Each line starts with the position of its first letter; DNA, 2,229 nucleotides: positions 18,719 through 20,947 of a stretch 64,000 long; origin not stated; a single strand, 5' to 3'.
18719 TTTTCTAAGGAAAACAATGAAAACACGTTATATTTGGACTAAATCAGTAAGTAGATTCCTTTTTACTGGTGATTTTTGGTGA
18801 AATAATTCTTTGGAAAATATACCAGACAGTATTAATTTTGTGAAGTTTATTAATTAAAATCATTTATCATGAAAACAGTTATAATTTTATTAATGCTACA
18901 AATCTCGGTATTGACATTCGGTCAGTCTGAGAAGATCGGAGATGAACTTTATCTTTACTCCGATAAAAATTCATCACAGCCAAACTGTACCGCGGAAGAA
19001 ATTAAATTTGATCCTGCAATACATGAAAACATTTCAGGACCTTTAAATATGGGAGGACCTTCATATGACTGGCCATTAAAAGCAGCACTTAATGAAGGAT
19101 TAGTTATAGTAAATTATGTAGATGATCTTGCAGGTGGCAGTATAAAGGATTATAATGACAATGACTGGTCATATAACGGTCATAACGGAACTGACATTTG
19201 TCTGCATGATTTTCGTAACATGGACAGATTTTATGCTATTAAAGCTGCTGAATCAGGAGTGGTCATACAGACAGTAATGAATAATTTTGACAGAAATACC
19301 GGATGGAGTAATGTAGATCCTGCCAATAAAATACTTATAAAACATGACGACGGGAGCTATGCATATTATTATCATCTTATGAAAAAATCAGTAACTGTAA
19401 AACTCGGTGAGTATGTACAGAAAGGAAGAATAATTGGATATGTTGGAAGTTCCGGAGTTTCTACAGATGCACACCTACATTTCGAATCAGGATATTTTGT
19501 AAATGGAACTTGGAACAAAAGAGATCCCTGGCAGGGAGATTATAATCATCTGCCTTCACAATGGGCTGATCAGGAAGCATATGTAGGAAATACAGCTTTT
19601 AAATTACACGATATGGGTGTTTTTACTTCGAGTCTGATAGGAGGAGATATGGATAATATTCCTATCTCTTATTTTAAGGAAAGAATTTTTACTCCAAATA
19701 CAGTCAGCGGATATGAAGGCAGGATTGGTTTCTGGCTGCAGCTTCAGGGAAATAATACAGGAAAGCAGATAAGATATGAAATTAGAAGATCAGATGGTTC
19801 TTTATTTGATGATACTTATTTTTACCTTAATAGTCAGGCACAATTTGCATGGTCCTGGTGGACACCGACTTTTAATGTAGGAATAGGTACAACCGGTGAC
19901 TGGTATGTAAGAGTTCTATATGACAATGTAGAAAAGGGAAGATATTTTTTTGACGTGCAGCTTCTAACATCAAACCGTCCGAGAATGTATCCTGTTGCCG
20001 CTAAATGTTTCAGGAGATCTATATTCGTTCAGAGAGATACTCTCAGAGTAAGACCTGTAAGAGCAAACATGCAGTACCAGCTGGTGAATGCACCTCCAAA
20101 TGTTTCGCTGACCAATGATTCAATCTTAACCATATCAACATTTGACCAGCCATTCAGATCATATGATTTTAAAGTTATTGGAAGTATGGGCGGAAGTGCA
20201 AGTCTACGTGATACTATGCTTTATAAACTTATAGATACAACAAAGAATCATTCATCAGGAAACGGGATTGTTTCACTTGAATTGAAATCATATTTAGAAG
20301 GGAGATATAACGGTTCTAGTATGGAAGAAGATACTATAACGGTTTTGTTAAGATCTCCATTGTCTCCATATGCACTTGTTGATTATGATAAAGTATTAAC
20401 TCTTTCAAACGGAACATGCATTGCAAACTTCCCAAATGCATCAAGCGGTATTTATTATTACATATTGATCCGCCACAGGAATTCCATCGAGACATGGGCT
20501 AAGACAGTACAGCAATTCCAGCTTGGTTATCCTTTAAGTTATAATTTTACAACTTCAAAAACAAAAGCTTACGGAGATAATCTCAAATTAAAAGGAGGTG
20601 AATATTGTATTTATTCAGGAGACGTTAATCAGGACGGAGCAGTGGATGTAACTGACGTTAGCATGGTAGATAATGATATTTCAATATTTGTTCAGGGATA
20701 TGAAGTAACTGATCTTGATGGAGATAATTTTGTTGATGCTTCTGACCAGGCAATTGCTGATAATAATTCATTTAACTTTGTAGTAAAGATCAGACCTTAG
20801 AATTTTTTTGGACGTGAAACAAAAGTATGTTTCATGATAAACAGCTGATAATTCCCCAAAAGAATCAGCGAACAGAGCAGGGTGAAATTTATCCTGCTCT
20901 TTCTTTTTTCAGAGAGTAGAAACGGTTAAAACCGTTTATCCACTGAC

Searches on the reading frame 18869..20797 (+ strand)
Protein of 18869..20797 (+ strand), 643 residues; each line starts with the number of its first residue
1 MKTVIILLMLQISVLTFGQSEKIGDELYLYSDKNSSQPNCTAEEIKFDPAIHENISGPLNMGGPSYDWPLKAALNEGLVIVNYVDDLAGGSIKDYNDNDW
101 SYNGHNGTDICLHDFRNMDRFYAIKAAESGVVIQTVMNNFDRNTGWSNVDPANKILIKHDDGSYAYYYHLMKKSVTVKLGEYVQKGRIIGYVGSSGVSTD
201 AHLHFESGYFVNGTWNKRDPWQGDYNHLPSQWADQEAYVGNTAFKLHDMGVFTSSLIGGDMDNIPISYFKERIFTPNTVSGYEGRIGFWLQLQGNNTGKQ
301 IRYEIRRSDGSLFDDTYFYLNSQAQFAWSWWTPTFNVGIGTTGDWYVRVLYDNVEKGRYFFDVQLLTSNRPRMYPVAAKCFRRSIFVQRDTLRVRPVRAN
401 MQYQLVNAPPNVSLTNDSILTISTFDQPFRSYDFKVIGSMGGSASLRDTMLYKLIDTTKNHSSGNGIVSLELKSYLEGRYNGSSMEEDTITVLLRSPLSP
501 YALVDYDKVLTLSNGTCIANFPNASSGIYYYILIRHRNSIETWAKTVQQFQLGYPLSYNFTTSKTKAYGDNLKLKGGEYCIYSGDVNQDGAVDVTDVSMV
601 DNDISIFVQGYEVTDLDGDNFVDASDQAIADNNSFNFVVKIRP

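Call 31: search_protein_families(library=pfam, proteins=[window:18869-20797:+], max_evalue=0.1)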
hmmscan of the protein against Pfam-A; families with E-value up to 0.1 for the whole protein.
window:18869-20797:+ (643 aa): 2 families
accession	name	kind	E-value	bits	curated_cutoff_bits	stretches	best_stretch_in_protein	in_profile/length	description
PF01551.29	Peptidase_M23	-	5.7e-16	58.9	28.7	1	121-207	13-87/96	Peptidase family M23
PF00404.24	Dockerin_1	-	0.00026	21.6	22.9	1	584-629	2-51/57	Dockerin type I domain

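Call 54: list_cluster_members(proteins=[P0047, P0070, P0110, P0001, window:18869-20797:+])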
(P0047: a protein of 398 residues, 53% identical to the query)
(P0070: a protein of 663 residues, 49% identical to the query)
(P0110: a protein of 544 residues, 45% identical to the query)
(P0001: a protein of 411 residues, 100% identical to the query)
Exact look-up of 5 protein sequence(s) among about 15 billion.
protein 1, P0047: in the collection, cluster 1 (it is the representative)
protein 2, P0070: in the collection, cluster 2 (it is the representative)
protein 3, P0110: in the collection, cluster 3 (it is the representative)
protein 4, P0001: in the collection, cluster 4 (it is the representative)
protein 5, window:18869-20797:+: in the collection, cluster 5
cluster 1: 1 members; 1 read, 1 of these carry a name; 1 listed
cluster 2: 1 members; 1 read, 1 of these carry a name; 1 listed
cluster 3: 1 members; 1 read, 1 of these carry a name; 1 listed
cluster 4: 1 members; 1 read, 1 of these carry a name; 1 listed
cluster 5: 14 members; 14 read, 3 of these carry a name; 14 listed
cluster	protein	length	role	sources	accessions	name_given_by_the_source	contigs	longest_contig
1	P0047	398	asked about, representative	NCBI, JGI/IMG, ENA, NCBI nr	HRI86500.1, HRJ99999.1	MAG TPA: T9SS type A sorting domain-containing protein [Ignavibacteria bacterium] | T9SS type A sorting domain-containing protein [Ignavibacteria bacterium]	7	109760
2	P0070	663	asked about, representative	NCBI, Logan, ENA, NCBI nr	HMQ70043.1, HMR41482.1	MAG TPA: aryl-sulfate sulfotransferase [Ignavibacteria bacterium] | aryl-sulfate sulfotransferase [Ignavibacteria bacterium]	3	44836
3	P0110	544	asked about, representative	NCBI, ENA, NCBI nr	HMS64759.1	MAG TPA: choice-of-anchor B family protein [Ignavibacteria bacterium] | choice-of-anchor B family protein [Ignavibacteria bacterium]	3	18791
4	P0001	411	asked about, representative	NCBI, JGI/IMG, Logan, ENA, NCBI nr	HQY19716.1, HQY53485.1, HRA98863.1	MAG TPA: hypothetical protein PK294_00370 [Ignavibacteria bacterium] | hypothetical protein [Ignavibacteria bacterium]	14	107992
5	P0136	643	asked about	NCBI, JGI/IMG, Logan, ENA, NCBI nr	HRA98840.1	MAG TPA: peptidoglycan DD-metalloendopeptidase family protein [Ignavibacteria bacterium] | peptidoglycan DD-metalloendopeptidase family protein [Ignavibacteria bacterium]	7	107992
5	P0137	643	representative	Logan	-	-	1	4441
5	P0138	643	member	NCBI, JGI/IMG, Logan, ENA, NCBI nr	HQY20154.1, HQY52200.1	MAG TPA: peptidoglycan DD-metalloendopeptidase family protein [Ignavibacteria bacterium] | peptidoglycan DD-metalloendopeptidase family protein [Ignavibacteria bacterium]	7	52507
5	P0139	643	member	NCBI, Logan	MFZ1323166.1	MAG: peptidoglycan DD-metalloendopeptidase family protein [Ignavibacteria bacterium]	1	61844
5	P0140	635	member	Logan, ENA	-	-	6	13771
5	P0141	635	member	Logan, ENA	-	-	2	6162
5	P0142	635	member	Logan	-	-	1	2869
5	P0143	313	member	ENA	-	-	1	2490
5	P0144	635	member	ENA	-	-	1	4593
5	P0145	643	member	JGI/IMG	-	-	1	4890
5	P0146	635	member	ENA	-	-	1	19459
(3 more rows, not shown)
